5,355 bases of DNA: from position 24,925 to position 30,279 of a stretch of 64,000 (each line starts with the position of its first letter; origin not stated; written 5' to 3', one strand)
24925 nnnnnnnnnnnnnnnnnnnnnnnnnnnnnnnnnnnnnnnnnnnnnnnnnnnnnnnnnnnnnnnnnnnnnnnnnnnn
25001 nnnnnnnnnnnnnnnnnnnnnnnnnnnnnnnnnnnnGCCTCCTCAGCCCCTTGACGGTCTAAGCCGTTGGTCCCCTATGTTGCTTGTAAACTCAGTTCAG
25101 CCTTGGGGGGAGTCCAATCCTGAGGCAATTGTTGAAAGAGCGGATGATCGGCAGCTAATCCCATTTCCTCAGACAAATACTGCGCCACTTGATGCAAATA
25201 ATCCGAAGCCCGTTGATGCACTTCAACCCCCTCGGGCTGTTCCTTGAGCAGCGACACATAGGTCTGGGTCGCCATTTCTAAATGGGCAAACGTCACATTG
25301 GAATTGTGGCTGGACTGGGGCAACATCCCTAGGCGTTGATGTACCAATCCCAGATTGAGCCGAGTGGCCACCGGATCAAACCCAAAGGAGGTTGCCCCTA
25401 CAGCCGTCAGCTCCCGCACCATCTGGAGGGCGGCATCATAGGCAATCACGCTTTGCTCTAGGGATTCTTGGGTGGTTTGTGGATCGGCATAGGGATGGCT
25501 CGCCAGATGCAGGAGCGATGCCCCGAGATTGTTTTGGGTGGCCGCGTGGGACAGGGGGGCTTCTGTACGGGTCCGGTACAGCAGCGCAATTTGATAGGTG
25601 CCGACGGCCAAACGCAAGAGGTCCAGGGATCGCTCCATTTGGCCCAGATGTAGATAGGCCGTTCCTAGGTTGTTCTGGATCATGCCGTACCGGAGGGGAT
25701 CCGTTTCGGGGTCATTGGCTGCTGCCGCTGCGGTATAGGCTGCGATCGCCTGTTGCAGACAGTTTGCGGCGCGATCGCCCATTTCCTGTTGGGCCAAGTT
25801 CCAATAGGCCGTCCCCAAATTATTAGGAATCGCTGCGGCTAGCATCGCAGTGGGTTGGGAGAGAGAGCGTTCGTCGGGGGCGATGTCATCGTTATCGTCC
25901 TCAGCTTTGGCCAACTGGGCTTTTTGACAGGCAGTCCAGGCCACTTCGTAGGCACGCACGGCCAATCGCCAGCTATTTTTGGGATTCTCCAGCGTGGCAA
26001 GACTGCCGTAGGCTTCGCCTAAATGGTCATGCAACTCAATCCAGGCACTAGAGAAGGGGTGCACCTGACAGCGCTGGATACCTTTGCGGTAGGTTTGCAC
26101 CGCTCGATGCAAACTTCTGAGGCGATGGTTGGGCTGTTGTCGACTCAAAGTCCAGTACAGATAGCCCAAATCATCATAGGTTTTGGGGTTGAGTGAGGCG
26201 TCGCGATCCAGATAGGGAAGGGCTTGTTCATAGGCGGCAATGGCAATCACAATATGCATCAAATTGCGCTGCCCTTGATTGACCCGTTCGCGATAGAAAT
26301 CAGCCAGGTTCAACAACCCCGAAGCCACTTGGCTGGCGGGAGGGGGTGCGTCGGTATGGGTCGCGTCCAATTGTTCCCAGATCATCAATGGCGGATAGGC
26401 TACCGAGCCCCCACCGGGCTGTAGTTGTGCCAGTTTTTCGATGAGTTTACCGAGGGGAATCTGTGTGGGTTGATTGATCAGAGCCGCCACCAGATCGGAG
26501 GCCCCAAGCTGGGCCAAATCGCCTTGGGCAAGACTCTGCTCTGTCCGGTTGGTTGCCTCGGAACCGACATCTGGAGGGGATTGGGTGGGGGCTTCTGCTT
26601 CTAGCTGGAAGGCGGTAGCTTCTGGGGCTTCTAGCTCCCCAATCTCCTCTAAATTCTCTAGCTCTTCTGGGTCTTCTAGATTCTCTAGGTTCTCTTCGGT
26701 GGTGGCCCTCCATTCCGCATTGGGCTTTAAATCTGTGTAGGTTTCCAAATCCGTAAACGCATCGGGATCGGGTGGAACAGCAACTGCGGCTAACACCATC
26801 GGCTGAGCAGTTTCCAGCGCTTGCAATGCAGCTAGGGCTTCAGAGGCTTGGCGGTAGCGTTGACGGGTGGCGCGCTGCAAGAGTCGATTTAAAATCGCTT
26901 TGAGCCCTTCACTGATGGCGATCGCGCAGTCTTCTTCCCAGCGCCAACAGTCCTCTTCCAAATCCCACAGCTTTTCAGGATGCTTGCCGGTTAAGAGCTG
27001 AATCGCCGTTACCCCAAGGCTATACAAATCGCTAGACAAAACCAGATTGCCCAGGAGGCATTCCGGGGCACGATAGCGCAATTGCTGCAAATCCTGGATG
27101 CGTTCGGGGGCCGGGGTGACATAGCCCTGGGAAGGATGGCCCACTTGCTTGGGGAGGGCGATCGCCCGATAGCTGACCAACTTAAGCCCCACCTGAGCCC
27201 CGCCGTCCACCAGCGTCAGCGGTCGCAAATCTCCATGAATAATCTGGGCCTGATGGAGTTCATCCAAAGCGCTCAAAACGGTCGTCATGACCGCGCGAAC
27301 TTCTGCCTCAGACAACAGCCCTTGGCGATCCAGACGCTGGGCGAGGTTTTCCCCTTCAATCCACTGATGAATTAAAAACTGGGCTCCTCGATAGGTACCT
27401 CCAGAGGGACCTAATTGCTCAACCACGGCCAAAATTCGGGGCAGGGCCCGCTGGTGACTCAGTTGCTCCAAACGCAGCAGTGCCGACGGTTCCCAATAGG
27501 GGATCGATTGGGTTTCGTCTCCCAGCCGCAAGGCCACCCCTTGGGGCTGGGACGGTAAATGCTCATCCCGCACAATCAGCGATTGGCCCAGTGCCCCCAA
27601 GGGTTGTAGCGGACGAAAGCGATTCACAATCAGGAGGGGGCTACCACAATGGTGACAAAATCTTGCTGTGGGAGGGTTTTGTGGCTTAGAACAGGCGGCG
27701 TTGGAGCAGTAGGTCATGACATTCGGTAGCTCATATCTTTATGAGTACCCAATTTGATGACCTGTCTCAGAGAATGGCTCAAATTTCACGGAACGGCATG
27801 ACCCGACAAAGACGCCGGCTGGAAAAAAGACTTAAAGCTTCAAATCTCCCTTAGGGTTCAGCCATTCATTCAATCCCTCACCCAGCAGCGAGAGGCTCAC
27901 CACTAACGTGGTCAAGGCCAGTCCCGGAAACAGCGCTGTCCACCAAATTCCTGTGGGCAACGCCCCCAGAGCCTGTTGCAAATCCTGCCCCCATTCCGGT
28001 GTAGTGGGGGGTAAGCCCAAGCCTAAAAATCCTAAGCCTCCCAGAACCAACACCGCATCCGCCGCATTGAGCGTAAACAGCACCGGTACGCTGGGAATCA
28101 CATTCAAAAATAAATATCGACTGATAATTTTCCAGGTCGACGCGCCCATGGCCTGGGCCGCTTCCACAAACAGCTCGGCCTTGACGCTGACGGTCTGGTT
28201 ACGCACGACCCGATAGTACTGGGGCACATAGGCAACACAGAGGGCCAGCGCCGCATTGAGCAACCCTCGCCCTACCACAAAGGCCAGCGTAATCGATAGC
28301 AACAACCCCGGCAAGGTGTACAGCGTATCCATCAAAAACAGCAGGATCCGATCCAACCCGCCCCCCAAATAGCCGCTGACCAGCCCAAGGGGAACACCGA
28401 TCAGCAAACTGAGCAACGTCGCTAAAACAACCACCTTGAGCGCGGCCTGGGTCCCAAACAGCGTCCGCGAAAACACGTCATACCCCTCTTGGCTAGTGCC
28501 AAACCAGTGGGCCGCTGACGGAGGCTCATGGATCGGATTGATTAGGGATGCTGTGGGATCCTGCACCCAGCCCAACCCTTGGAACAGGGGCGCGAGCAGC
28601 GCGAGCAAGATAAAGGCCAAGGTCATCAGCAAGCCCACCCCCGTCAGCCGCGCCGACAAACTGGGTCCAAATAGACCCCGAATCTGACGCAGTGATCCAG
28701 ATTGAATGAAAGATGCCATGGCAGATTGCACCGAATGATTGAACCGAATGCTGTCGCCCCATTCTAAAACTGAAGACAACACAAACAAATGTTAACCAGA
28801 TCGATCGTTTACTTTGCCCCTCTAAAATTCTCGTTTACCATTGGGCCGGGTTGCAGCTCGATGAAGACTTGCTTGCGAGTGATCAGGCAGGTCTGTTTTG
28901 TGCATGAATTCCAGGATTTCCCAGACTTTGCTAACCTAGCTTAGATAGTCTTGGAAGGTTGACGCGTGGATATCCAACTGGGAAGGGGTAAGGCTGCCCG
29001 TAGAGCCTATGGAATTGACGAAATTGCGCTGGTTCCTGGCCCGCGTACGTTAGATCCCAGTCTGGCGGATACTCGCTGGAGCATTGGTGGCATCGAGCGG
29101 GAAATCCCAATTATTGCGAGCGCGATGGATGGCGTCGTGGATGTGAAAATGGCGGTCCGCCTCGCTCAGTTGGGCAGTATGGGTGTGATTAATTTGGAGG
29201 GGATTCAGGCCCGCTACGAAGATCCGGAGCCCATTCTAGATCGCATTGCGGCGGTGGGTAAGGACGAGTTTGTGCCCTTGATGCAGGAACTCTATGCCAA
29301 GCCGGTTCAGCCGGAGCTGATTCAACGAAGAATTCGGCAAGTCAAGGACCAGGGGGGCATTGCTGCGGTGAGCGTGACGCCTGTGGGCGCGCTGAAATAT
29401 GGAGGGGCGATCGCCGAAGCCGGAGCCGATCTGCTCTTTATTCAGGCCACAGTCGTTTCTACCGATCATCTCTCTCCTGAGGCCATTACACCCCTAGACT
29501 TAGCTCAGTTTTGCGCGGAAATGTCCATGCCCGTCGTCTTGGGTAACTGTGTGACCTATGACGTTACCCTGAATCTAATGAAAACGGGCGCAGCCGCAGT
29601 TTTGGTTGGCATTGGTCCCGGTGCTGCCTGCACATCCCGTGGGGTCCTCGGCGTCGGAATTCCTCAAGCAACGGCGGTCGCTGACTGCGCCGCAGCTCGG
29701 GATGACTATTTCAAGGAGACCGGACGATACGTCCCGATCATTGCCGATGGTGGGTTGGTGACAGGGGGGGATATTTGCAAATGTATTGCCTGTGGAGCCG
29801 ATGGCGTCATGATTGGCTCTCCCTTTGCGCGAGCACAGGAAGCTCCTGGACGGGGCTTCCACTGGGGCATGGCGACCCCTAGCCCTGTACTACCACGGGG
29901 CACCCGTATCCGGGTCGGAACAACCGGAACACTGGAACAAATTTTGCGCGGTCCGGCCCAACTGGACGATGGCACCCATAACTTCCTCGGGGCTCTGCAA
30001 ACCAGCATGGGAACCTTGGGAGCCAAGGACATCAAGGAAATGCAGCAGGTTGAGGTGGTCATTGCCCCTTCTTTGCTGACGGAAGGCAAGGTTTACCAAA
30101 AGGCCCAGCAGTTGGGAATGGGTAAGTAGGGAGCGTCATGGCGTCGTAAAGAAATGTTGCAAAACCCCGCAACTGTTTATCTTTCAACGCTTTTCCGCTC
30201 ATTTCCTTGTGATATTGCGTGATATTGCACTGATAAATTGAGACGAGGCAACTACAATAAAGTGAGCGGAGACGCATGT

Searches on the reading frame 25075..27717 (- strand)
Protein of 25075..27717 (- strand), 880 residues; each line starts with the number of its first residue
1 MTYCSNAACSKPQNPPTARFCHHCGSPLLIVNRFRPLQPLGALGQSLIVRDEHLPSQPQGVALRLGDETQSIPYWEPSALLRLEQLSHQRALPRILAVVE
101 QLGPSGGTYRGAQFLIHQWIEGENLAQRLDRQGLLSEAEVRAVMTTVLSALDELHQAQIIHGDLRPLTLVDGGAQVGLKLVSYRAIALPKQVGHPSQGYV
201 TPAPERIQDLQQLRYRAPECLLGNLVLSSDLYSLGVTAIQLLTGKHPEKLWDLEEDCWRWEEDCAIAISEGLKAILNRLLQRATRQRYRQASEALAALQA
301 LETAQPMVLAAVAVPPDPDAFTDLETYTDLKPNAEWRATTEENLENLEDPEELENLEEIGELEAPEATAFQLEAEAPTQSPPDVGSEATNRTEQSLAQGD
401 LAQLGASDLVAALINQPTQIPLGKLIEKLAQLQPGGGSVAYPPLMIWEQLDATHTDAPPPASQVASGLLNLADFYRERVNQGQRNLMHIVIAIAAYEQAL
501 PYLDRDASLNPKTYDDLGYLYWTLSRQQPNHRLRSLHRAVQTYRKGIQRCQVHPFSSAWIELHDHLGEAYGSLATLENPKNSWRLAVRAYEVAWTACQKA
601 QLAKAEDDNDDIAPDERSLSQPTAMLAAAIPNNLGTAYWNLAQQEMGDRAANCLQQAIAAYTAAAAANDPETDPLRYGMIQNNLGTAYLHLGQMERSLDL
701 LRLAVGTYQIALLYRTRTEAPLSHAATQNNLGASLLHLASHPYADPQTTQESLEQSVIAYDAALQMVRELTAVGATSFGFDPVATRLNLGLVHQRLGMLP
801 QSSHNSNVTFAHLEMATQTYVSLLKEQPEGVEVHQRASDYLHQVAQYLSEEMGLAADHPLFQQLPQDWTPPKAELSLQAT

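Call 9: search_protein_families(library=pfam, proteins=[window:25075-27717:-])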
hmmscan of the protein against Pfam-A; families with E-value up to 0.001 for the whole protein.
window:25075-27717:- (880 aa): 3 families
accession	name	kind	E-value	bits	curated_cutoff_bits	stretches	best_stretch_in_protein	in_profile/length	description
PF00069.31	Pkinase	-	6e-14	52.5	31.7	1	114-289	74-253/263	Protein kinase domain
PF07714.23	PK_Tyr_Ser-Thr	-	1.3e-05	25.1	23.1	1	111-286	74-243/258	Protein tyrosine and serine/threonine kinase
PF13240.11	Zn_Ribbon_1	-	0.00065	19.9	25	0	13-28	8-23/23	zinc-ribbon domain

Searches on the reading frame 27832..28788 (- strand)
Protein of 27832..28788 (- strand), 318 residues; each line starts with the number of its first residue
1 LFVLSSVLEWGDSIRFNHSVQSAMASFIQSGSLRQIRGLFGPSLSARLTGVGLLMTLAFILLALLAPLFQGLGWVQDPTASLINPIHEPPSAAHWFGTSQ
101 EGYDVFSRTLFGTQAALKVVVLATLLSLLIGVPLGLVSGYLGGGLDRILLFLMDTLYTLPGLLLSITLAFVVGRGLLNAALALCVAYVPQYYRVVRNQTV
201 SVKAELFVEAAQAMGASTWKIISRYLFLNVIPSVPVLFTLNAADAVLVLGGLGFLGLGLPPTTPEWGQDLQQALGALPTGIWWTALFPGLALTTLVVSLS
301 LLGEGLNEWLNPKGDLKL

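Call 42: search_protein_families(library=pfam, proteins=[window:27832-28788:-])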
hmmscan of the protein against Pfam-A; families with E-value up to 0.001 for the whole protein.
window:27832-28788:- (318 aa): 1 family
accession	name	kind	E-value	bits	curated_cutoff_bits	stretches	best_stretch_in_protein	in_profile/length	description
PF00528.27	BPD_transp_1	-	3.7e-25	89.2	26.4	1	131-313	1-181/184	Binding-protein-dependent transport system inner membrane component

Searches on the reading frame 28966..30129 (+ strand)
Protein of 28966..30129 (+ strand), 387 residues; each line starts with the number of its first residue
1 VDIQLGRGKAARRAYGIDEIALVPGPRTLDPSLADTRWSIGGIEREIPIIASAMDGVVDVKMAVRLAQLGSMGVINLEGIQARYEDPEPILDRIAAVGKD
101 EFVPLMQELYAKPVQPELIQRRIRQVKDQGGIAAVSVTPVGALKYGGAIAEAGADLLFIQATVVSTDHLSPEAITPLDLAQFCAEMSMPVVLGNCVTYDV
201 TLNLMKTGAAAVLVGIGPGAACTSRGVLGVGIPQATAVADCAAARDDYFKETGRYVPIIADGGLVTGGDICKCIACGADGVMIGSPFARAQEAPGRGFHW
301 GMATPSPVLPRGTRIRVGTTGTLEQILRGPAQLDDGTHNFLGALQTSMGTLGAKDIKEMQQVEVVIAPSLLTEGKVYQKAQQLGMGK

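Call 42: search_protein_families(library=pfam, proteins=[window:28966-30129:+])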
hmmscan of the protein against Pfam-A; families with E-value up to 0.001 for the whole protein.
window:28966-30129:+ (387 aa): 4 families
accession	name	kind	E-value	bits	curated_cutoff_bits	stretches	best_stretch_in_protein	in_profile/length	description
PF00478.31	IMPDH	-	2.5e-48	165.3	25.6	1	16-297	3-249/345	IMP dehydrogenase / GMP reductase domain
PF01070.24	FMN_dh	-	1.6e-09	37.7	24.9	1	171-295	202-313/350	FMN-dependent dehydrogenase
PF01645.23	Glu_synthase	-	7.3e-06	25.8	20.4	1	204-285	224-305/369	Conserved region in glutamate synthase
PF03060.21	NMO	-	4.2e-05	23.5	28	1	246-295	193-233/331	Nitronate monooxygenase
